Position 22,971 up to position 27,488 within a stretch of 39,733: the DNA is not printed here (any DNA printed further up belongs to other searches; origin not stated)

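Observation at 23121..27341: Single-polypeptide fusion of a YfhO-type GT-C glycosyltransferase with a MOP/Wzx flippase (1406 aa)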

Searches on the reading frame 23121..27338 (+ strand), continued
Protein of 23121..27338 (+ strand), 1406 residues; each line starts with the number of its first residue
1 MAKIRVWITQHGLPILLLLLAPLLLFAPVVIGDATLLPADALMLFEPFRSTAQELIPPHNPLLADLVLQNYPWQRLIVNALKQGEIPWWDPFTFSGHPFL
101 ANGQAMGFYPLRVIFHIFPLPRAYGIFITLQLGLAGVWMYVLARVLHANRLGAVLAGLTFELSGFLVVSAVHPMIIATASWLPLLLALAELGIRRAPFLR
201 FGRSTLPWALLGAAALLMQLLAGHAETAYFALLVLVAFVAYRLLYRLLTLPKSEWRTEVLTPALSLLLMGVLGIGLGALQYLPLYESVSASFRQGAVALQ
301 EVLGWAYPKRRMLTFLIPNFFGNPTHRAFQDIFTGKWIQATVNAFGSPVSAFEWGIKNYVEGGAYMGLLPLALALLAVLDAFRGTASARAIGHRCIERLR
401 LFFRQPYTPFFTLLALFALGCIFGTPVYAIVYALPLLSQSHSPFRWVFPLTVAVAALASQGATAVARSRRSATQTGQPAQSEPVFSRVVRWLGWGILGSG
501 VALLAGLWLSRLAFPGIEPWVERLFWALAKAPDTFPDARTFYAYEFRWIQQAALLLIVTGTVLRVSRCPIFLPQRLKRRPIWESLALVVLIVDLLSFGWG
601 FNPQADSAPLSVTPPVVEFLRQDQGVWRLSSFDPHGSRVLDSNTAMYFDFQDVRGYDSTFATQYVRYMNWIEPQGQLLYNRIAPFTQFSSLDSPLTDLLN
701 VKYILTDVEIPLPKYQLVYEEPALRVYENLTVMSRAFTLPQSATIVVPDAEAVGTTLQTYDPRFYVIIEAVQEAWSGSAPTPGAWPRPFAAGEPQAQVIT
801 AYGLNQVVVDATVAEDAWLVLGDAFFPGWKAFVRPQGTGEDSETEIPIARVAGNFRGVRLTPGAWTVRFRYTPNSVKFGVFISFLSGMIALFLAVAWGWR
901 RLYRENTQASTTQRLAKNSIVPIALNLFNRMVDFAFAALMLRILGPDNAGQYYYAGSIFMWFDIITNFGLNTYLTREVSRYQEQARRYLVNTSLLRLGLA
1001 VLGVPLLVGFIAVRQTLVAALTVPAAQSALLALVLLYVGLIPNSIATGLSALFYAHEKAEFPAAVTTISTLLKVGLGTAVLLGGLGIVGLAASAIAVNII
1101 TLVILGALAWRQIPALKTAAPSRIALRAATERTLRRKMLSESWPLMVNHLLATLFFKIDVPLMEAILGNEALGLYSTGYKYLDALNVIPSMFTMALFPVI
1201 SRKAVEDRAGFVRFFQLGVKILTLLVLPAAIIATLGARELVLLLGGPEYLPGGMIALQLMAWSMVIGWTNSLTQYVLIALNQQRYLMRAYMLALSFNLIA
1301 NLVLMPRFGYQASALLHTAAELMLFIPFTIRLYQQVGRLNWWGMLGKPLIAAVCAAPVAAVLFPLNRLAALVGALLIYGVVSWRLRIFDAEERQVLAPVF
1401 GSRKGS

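Call 14: find_encoding_contigs(protein=P0011, flank=8000, max_places=2)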
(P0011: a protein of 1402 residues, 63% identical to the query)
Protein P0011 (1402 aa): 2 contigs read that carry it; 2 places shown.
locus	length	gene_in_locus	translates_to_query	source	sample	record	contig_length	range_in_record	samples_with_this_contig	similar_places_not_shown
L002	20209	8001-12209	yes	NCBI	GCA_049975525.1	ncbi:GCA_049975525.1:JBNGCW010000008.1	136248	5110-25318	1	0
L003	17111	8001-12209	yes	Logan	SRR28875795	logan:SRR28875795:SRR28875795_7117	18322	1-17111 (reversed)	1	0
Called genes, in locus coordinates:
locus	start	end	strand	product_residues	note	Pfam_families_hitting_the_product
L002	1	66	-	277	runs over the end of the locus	-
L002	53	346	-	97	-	-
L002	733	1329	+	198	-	PF00440:TetR_N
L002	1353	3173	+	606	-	PF00664:ABC_membrane, PF00005:ABC_tran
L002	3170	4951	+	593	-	PF00664:ABC_membrane, PF00005:ABC_tran, PF02463:SMC_N (faint), PF13401:AAA_22 (faint)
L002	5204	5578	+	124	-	PF03259:Robl_LC7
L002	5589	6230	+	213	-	PF02830:V4R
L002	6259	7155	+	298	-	PF00072:Response_reg, PF00990:GGDEF (weak)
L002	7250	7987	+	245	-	PF00535:Glycos_transf_2, PF13641:Glyco_tranf_2_3 (faint)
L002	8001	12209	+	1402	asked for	PF09586:YfhO (faint), PF01943:Polysacc_synt, PF13440:Polysacc_synt_3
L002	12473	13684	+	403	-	-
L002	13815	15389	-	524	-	PF07969:Amidohydro_3, PF01979:Amidohydro_1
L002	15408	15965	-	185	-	PF09335:VTT_dom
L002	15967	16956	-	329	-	PF02899:Phage_int_SAM_1, PF13495:Phage_int_SAM_4 (weak), PF00589:Phage_integrase (weak)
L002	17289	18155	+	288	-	PF03618:Kinase-PPPase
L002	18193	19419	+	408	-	PF00266:Aminotran_5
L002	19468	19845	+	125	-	PF01592:NifU_N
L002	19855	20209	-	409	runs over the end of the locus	PF07949:YbbR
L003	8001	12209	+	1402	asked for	PF09586:YfhO (faint), PF01943:Polysacc_synt, PF13440:Polysacc_synt_3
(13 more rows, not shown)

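Call 15: find_encoding_contigs(protein=P0119, flank=8000, max_places=2)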
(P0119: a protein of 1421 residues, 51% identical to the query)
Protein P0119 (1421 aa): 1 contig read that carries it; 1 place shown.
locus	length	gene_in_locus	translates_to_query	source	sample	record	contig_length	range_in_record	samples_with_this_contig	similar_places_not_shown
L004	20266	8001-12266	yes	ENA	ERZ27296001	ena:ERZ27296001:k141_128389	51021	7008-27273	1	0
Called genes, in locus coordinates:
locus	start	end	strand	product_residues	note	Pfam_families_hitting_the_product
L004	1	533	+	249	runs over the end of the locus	PF13938:DUF4213, PF04016:DUF364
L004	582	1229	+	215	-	PF08901:DUF1847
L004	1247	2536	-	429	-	PF07690:MFS_1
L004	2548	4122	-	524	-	PF01401:Peptidase_M2, PF01432:Peptidase_M3, PF02074:Peptidase_M32 (faint)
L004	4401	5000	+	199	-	PF10531:SLBB, PF22461:SLBB_2 (weak), PF14520:HHH_5 (faint), PF00633:HHH (faint), PF12826:HHH_2 (faint), PF12836:HHH_3, PF14716:HHH_8 (faint)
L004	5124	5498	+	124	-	PF03259:Robl_LC7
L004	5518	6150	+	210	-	PF02830:V4R (weak)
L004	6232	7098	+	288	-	PF00072:Response_reg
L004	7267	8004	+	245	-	PF00535:Glycos_transf_2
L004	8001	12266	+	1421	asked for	PF09586:YfhO (faint), PF01943:Polysacc_synt, PF13440:Polysacc_synt_3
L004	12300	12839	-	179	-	PF01583:APS_kinase, PF01656:CbiA (faint), PF08433:KTI12 (weak), PF13238:AAA_18, PF13671:AAA_33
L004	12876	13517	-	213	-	PF01300:Sua5_yciO_yrdC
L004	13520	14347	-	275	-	PF17827:PrmC_N, PF05175:MTS, PF06325:PrmA, PF12847:Methyltransf_18 (weak), PF08241:Methyltransf_11 (weak), PF08242:Methyltransf_12, PF13649:Methyltransf_25, PF13847:Methyltransf_31, +2 more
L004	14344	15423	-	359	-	PF03462:PCRF, PF00472:RF-1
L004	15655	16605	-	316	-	PF16745:RsgA_N, PF01926:MMR_HSR1 (faint), PF03193:RsgA_GTPase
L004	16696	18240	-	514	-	PF14559:TPR_19, PF13432:TPR_16 (weak), PF00515:TPR_1 (weak), PF07719:TPR_2 (weak), PF13428:TPR_14 (weak), PF14559:TPR_19, PF13432:TPR_16, PF23914:TPR_CcmH_CycH, +18 more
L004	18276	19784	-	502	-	PF01476:LysM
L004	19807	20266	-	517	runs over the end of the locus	PF01476:LysM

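Call 18: search_protein_families(library=ncbifam, proteins=[L002:7250-7984:+, L004:7267-8001:+], max_evalue=0.001)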
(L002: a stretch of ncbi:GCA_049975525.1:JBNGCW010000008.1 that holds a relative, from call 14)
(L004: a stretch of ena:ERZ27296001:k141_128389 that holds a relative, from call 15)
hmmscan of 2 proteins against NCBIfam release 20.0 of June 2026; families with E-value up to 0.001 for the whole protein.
L002:7250-7984:+ (245 aa): 13 families
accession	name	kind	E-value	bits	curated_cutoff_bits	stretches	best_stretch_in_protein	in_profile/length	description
TIGR04182.1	glyco_TIGR04182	equivalog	5.1e-17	62.2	325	1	6-215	4-197/293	S-layer glycoprotein N-glycosyltransferase AglJ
NF058614.1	PPMAGASynPpgS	equivalog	8.2e-13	48.3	370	1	5-206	3-194/226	polyprenyl-phospho-N-acetylgalactosaminyl synthase PpgS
TIGR03469.1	HpnB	hypoth_equivalog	6e-11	42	379.25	1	6-123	48-172/386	hopene-associated glycosyltransferase HpnB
NF041391.1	DPhHxTase_Halo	equivalog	8.1e-11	41.3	375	1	10-216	3-191/213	dolichyl-phosphate hexose transferase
NF007986.1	PRK10714.1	equivalog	1.6e-10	40.5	529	1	4-224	8-216/316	undecaprenyl-phosphate 4-deoxy-4-formamido-L-arabinose transferase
NF047588.1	GlcsyltransPgfSStrep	equivalog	4.8e-09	35.9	500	1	6-227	5-214/308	glycosyltransferase PgfS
TIGR03937.1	PgaC_IcaA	equivalog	6.3e-09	35.3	422.3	1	6-82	49-124/407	poly-beta-1,6-N-acetyl-D-glucosamine synthase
NF045692.1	OglycostaseCruG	equivalog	3.3e-06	26.3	600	1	6-114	45-155/386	2'-O-glycosyltransferase CruG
TIGR04283.1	glyco_like_mftF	equivalog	4.4e-06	26.5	182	1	6-54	3-51/221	TIGR04283 family arsenosugar biosynthesis glycosyltransferase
NF053846.1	glyco_with_XrtP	equivalog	8.9e-05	21.3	520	1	6-66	45-103/440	XrtP-associated glycosyltransferase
NF041875.1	EPS_EpsD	equivalog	0.00017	21.1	370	1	6-120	3-115/325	exopolysaccharide biosynthesis glycosyltransferase EpsD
TIGR03965.1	mycofact_glyco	equivalog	0.0003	19.8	280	1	6-117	78-185/467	mycofactocin biosynthesis glycosyltransferase MftF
NF041865.1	EpsU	equivalog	0.00034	19.7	700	1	5-102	42-138/394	exopolysaccharide biosynthesis GT2 family glycosyltransferase EpsU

L004:7267-8001:+ (245 aa): 12 families
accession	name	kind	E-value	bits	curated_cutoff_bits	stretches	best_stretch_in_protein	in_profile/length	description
TIGR04182.1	glyco_TIGR04182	equivalog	2.9e-18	66.3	325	1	3-220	2-204/293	S-layer glycoprotein N-glycosyltransferase AglJ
NF041391.1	DPhHxTase_Halo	equivalog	2.4e-13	49.5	375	1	9-216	3-192/213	dolichyl-phosphate hexose transferase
TIGR03469.1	HpnB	hypoth_equivalog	9.2e-12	44.7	379.25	1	2-122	45-172/386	hopene-associated glycosyltransferase HpnB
NF058614.1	PPMAGASynPpgS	equivalog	2.3e-11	43.5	370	1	3-204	2-194/226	polyprenyl-phospho-N-acetylgalactosaminyl synthase PpgS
TIGR03937.1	PgaC_IcaA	equivalog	3.9e-10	39.3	422.3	1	3-95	47-135/407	poly-beta-1,6-N-acetyl-D-glucosamine synthase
NF047588.1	GlcsyltransPgfSStrep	equivalog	4.9e-10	39.1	500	1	1-172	1-167/308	glycosyltransferase PgfS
NF007986.1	PRK10714.1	equivalog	1.5e-08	34.1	529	1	2-218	7-212/316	undecaprenyl-phosphate 4-deoxy-4-formamido-L-arabinose transferase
NF041875.1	EPS_EpsD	equivalog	2.8e-08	33.5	370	1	4-114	2-108/325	exopolysaccharide biosynthesis glycosyltransferase EpsD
TIGR04283.1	glyco_like_mftF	equivalog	1.6e-06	27.9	182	1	5-53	3-51/221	TIGR04283 family arsenosugar biosynthesis glycosyltransferase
NF045692.1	OglycostaseCruG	equivalog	1e-05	24.7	600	1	2-97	42-139/386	2'-O-glycosyltransferase CruG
TIGR03965.1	mycofact_glyco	equivalog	2.5e-05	23.3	280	1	3-123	76-193/467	mycofactocin biosynthesis glycosyltransferase MftF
NF007482.0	PRK10073.1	equivalog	2.9e-05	23.2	423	1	3-79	8-82/334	glycosyltransferase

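Call 57: search_solved_structures(query=L004:7267-8001:+, max_evalue=0.001)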
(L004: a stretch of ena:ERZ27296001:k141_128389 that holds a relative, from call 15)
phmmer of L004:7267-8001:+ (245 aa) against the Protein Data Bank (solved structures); distinct sequences matched with E-value up to 0.001: 8.
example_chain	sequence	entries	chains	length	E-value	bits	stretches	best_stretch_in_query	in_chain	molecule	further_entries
5mlz_A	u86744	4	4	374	2e-26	96.3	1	1-226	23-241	Dolichol monophosphate mannose synthase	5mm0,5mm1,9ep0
9bhc_C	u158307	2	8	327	3.1e-10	43.3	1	2-217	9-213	Undecaprenyl-phosphate 4-deoxy-4-formamido-L-arabinose transferase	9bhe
8vxh_A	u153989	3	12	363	4.2e-10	42.9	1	2-217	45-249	Undecaprenyl-phosphate 4-deoxy-4-formamido-L-arabinose transferase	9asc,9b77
9hwj_A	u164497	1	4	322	5.4e-10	42.5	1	2-217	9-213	Undecaprenyl-phosphate 4-deoxy-4-formamido-L-arabinose transferase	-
3bcv_A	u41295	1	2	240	1.2e-06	31.5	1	2-81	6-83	Putative glycosyltransferase protein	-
7ong_A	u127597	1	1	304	3.9e-05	26.6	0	7-47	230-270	SAKe6BE-L1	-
6yv7_B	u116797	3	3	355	0.00031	23.6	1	2-96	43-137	Glycosyl transferase, family 2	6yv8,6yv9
6yv7_A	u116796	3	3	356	0.00032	23.6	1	2-96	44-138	Glycosyl transferase, family 2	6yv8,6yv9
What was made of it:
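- Its best solved relative is P. furiosus Dol-P-Man synthase 5mlz at E 2e-26, followed by ArnC (call 57). The recurrent neighbour is a DPMS-like monophosphate-sugar synthase (call 57).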
